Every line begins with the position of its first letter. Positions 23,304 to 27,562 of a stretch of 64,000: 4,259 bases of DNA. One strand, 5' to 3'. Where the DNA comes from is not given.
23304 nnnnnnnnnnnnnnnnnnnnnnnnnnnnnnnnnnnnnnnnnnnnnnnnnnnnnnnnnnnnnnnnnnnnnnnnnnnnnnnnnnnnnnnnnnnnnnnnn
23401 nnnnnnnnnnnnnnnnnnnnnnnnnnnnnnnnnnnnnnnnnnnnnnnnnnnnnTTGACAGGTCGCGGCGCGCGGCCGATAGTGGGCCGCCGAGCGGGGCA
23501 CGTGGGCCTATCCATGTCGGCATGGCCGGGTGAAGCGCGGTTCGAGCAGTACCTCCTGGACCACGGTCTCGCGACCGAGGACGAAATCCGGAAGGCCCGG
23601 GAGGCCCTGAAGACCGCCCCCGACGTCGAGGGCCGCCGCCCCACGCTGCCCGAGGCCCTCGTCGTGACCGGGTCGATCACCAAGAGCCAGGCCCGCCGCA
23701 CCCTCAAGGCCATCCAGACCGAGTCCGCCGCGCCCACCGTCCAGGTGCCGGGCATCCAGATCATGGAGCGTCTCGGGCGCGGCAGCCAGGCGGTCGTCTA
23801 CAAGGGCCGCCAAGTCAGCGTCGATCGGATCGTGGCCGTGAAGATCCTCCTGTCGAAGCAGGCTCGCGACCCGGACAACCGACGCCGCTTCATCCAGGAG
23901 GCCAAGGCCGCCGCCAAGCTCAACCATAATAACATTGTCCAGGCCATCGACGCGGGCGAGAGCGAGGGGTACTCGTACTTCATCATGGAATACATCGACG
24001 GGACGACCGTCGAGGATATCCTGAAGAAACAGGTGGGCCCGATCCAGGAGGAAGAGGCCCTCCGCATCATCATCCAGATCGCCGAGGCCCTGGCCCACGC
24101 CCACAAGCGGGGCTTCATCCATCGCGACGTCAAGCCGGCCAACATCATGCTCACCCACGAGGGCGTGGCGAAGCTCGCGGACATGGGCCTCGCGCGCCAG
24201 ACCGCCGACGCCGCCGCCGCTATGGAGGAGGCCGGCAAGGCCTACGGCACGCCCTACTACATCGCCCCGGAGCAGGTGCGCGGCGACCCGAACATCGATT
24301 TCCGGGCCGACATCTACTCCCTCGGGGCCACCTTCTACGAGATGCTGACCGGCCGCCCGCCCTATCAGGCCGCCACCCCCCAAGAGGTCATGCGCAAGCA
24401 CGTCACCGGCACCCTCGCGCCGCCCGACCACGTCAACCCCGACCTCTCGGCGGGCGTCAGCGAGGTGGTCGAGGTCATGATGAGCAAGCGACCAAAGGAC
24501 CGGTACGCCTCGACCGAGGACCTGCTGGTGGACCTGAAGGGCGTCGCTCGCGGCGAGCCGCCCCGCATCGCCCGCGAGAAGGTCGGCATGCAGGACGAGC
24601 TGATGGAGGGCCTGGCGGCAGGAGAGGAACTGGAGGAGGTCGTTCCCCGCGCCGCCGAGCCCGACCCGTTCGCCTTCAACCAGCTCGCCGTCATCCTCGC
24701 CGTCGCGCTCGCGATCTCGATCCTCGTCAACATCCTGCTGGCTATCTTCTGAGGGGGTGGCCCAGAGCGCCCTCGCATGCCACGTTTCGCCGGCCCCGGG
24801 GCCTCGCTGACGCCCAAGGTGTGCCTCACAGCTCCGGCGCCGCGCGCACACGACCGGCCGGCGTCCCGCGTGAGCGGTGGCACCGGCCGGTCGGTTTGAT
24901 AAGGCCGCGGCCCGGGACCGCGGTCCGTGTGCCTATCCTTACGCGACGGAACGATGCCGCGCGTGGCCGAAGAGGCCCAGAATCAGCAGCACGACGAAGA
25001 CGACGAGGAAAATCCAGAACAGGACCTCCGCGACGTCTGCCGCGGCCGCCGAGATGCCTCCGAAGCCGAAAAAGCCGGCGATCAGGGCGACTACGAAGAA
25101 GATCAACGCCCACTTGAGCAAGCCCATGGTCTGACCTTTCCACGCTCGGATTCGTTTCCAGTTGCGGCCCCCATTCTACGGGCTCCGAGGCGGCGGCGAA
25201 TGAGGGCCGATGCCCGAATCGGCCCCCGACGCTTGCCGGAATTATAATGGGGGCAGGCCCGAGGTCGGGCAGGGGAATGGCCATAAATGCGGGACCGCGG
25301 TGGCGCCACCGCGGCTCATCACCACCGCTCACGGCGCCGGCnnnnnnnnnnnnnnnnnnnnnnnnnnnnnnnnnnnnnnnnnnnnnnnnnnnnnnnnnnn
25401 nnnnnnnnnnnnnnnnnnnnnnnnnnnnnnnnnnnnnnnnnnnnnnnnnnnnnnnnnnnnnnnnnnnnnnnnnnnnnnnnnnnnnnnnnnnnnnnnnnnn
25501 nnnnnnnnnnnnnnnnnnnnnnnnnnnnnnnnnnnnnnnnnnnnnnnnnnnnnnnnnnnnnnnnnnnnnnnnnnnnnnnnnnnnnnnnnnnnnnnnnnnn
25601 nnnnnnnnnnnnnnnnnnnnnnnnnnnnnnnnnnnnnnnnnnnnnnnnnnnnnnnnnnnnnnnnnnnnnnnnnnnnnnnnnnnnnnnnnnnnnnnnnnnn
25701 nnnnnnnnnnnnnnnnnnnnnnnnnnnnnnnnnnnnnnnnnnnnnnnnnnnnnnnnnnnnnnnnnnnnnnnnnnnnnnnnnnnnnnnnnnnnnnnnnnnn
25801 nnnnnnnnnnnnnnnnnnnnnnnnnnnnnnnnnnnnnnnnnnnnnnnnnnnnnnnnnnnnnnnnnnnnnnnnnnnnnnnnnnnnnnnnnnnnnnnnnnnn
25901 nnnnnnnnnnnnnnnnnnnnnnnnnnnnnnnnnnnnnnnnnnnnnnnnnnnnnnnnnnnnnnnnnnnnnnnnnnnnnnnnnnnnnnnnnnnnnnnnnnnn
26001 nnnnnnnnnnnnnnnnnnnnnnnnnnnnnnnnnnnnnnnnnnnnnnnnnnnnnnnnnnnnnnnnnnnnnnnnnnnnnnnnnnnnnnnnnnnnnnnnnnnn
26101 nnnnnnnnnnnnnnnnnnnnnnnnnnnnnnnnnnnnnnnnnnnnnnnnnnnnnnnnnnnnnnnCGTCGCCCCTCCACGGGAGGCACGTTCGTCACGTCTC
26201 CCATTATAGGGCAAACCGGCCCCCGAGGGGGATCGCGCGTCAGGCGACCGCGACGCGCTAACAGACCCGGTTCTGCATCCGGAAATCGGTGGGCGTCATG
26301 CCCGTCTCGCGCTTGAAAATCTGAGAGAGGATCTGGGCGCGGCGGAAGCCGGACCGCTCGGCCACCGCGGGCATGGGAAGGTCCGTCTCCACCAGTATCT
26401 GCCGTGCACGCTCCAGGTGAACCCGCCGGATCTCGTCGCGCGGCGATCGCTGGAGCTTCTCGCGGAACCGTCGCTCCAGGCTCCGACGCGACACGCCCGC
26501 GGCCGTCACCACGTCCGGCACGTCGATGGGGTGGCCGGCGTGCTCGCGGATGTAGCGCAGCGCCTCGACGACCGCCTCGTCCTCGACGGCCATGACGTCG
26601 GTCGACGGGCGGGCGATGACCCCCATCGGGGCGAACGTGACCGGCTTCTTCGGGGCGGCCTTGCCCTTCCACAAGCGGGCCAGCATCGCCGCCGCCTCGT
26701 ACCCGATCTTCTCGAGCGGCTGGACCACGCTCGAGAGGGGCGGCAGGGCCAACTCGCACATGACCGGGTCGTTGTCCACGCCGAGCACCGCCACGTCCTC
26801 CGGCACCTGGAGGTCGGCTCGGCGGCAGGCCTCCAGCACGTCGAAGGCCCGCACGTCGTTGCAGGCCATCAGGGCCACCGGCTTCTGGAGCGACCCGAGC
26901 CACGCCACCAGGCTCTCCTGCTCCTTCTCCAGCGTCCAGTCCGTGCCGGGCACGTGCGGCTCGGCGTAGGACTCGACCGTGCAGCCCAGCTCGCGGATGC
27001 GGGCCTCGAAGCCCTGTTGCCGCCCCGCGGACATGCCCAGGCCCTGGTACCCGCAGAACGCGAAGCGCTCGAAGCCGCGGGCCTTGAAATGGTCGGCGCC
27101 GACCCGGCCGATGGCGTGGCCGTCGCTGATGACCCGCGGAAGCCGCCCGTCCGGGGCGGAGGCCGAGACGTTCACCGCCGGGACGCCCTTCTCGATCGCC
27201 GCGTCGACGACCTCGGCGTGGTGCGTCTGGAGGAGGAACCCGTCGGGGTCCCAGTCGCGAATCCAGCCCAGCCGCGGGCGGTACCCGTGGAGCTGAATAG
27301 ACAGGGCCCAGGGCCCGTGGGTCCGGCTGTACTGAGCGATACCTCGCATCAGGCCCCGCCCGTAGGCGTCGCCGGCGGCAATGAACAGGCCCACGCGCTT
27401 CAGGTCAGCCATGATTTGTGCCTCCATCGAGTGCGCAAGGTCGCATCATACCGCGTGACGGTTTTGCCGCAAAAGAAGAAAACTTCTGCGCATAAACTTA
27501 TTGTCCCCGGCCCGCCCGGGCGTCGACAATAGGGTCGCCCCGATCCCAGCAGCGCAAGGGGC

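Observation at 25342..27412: Full-length XylR-like regulator adjacent to an HTH-less paralog of its sensor domain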

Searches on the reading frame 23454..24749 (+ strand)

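Call 28: search_protein_families(library=pfam, proteins=[window:23454-24749:+], max_evalue=0.001)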
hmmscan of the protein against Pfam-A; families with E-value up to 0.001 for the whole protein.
window:23454-24749:+ (432 aa): 5 families
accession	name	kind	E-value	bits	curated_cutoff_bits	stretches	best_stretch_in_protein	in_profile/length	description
PF00069.31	Pkinase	-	2.8e-57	194.6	31.7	1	102-354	2-255/263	Protein kinase domain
PF07714.23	PK_Tyr_Ser-Thr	-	4.1e-43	148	23.1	1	101-348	1-250/258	Protein tyrosine and serine/threonine kinase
PF01636.29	APH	-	1.1e-06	29.1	23.2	0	135-218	26-109/239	Phosphotransferase enzyme family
PF03109.22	ABC1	-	1.1e-06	28.4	22.9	1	174-252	143-219/244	ABC1 atypical kinase-like domain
PF17667.7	Pkinase_fungal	-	0.00039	19.7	24.1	1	201-279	287-369/387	Fungal protein kinase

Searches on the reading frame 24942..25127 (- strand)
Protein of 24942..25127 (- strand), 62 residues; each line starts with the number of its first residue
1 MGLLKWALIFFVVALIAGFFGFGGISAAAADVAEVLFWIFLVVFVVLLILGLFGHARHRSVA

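Call 28: search_protein_families(library=pfam, proteins=[window:24942-25127:-], max_evalue=0.001)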
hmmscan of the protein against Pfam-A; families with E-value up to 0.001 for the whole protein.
window:24942-25127:- (62 aa): 1 family
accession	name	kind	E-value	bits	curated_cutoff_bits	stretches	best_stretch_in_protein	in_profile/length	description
PF07043.18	DUF1328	-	3.7e-14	53.2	27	1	8-46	1-39/39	Protein of unknown function (DUF1328)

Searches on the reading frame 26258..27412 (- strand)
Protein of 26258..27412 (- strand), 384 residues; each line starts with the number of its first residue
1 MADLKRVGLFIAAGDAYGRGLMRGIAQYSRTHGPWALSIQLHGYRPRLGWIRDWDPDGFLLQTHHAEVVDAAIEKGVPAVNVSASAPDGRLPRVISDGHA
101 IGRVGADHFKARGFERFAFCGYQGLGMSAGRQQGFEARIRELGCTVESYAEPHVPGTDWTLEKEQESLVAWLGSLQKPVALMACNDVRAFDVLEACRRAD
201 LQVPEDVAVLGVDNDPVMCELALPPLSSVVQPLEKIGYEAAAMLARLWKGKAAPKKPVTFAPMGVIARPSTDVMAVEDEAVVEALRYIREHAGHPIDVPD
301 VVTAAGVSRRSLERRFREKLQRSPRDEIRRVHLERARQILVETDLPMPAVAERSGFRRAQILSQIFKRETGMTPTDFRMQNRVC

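Call 3: search_protein_families(library=pfam, proteins=[window:26258-27412:-], max_evalue=0.01)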
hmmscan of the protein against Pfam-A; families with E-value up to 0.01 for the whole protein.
window:26258-27412:- (384 aa): 7 families
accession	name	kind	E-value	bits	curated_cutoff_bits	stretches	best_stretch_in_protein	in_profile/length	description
PF13377.12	Peripla_BP_3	-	1.4e-39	136.3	26.5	1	106-271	1-167/167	Periplasmic binding protein-like domain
PF12833.13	HTH_18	-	1.5e-19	70.5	33.6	1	303-379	3-79/80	Helix-turn-helix domain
PF13407.12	Peripla_BP_4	-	6.3e-13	49.3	35.1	1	66-251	70-257/258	Periplasmic binding protein domain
PF00165.29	HTH_AraC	-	4.3e-11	43.1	26.6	2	288-328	1-41/42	Bacterial regulatory helix-turn-helix proteins, AraC family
PF00532.27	Peripla_BP_1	-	2.2e-08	34.4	22.2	1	51-246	53-259/281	Periplasmic binding proteins and sugar binding domain of LacI family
PF22177.2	PBP1_XylR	-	0.00021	21.9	27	1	6-85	1-80/98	XylR N-terminal domain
PF00440.29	TetR_N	-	0.0027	17.9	24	0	284-319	5-40/47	Bacterial regulatory proteins, tetR family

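Call 4: search_protein_families(library=ncbifam, proteins=[window:26258-27412:-], max_evalue=0.01)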
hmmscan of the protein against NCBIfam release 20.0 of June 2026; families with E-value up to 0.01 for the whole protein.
window:26258-27412:- (384 aa): 39 families (the best 25 are shown)
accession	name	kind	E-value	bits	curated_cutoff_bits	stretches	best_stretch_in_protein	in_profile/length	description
NF052440.1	TransRegGNTRPSEAE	equivalog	2.1e-18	66.5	400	1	55-257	119-320/333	HTH-type transcriptional regulator GntR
NF008269.0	PRK11041.1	equivalog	2.4e-17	63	436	1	78-252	148-319/342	DNA-binding transcriptional regulator CytR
NF047341.1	lactose_RbsR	equivalog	1.1e-14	54.6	382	1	66-272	131-329/331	ribose utilization transcriptional repressor RbsR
NF006902.0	PRK09393.1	equivalog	8.6e-14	51.4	425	1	276-380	217-321/327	transcriptional regulator FtrA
NF047455.1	TF_Staph_AryK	equivalog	1.1e-13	50.3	850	1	274-381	152-259/759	transcriptional regulator AryK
NF007743.0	PRK10423.1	equivalog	2.1e-13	50.1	531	1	77-262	140-322/330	ribose operon transcriptional repressor RbsR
NF051853.1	TransRegUriRCory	equivalog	5.7e-12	45.4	550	1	65-271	126-324/327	transcriptional regulator UriR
NF010026.0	PRK13501.1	equivalog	7.6e-12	45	363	1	288-380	185-277/290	HTH-type transcriptional activator RhaR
NF007075.0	PRK09526.1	subfamily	3.4e-11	42.7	340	1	77-278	145-338/358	LacI family DNA-binding transcriptional regulator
NF007979.0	PRK10703.1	equivalog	4.6e-11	42.4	501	1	119-269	184-330/341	HTH-type transcriptional repressor PurR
NF007584.0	PRK10219.1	equivalog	8.8e-11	42.1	174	1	278-379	4-105/107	superoxide response transcriptional regulator SoxS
NF052371.1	TransRegGbdRPseu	equivalog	5e-10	38.9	480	1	282-380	228-326/365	choline metabolism transcriptional regulator GbdR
NF007860.0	PRK10572.1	equivalog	5.5e-10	38.6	208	1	273-381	177-285/292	arabinose operon transcriptional regulator AraC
TIGR01481.1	ccpA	equivalog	1.9e-09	37.4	442.35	1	76-271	139-329/330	catabolite control protein A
NF041686.2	ant_diox_reg_AndR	equivalog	4.3e-09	36.4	350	1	276-376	214-316/321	anthranilate 1,2-dioxygenase regulatory protein AndR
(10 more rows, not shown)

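Call 11: find_homologous_proteins(query=window:26258-27412:-, max_evalue=1e-20)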
Query window:26258-27412:- (384 aa): 2362 proteins with E <= 1e-20 among 8000 candidates; the best 120 are listed.
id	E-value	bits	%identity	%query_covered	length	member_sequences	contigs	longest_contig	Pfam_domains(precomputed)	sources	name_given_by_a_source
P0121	2.3e-257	871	100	100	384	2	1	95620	PF12833.14,PF13377.13,PF00532.28,PF13407.13,PF00165.30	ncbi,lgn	-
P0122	2.2e-103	364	45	98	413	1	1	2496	PF12833.14,PF13377.13,PF22177.3,PF00165.30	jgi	jgi:LacI family transcriptional regulator, galactose operon repressor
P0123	3.4e-103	364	46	98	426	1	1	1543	PF12833.14,PF13377.13,PF22177.3,PF00165.30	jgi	jgi:LacI family transcriptional regulator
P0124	1.9e-102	361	46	99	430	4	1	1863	PF12833.14,PF13377.13,PF22177.3,PF00165.30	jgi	jgi:LacI family transcriptional regulator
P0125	4.4e-102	360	46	98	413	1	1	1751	PF12833.14,PF13377.13,PF22177.3,PF00165.30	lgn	-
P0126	5.1e-102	360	46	99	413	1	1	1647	PF12833.14,PF13377.13,PF22177.3,PF00165.30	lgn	-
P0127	5.2e-102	360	45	98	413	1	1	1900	PF12833.14,PF13377.13,PF22177.3,PF00165.30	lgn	-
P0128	1.0e-101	359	46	98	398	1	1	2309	PF12833.14,PF13377.13,PF22177.3,PF00165.30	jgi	jgi:LacI family transcriptional regulator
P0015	1.6e-101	358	44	98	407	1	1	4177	PF12833.14,PF13377.13,PF22177.3,PF00165.30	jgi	jgi:LacI family transcriptional regulator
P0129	5.4e-101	357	45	99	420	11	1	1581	PF12833.14,PF13377.13,PF22177.3,PF00165.30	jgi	-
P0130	7.2e-101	356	45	98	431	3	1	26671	PF12833.14,PF13377.13,PF22177.3,PF00165.30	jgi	jgi:LacI family transcriptional regulator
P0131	1.0e-100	356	46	98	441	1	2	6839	PF12833.14,PF13377.13,PF22177.3,PF00165.30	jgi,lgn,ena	jgi:LacI family transcriptional regulator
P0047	1.3e-100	355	44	98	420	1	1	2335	PF12833.14,PF13377.13,PF22177.3,PF00165.30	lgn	-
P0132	1.6e-100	355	44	98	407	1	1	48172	PF12833.14,PF13377.13,PF22177.3,PF00165.30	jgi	jgi:LacI family transcriptional regulator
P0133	1.9e-100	355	47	98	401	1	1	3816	PF12833.14,PF13377.13,PF22177.3,PF00165.30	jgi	jgi:LacI family transcriptional regulator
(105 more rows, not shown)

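Call 13: search_solved_structures(query=window:26258-27412:-, max_evalue=0.00001, show_alignments=1)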
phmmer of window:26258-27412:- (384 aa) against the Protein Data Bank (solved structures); distinct sequences matched with E-value up to 0.00001: 51.
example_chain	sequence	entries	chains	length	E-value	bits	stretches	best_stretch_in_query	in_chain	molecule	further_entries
4fe4_A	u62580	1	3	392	3.9e-51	177.5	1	6-381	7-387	Xylose operon regulatory protein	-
4fe7_A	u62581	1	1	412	4.6e-51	177.3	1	6-381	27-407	Xylose operon regulatory protein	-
9nt3_D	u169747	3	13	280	9.9e-18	67.6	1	15-271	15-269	Ancestral LacI Transcription Factor | LacI Transcription Factor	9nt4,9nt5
3bbl_A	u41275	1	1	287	4e-14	55.7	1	50-266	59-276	Regulatory protein of LacI family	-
3kke_A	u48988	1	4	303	3.6e-13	52.6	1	53-269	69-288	LacI family Transcriptional regulator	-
5ysz_A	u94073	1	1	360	1e-11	47.8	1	47-251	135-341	Transcriptional regulator, LacI family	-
3k4h_A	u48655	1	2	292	1.1e-11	47.7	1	90-246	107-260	putative transcriptional regulator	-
3oqo_A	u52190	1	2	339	1e-09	41.2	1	132-268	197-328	Catabolite control protein A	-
2fep_A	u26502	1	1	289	1e-09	41.2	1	132-255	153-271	Catabolite control protein A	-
3oqm_A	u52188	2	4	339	1.1e-09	41.1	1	132-262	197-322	Catabolite control protein A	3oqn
3c3k_A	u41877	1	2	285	3.4e-09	39.5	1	103-248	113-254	Alanine racemase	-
3tb6_A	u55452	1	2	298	3.9e-09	39.3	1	73-267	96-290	Arabinose metabolism transcriptional repressor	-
9nt6_A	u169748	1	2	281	6.1e-09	38.6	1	77-268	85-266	LacI Transcription Factor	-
9ny7_A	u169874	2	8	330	9.2e-09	38.1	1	76-244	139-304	Ribose operon repressor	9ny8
1sxg_A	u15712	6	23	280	9.5e-09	38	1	73-251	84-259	Glucose-resistance amylase regulator | Catabolite control protein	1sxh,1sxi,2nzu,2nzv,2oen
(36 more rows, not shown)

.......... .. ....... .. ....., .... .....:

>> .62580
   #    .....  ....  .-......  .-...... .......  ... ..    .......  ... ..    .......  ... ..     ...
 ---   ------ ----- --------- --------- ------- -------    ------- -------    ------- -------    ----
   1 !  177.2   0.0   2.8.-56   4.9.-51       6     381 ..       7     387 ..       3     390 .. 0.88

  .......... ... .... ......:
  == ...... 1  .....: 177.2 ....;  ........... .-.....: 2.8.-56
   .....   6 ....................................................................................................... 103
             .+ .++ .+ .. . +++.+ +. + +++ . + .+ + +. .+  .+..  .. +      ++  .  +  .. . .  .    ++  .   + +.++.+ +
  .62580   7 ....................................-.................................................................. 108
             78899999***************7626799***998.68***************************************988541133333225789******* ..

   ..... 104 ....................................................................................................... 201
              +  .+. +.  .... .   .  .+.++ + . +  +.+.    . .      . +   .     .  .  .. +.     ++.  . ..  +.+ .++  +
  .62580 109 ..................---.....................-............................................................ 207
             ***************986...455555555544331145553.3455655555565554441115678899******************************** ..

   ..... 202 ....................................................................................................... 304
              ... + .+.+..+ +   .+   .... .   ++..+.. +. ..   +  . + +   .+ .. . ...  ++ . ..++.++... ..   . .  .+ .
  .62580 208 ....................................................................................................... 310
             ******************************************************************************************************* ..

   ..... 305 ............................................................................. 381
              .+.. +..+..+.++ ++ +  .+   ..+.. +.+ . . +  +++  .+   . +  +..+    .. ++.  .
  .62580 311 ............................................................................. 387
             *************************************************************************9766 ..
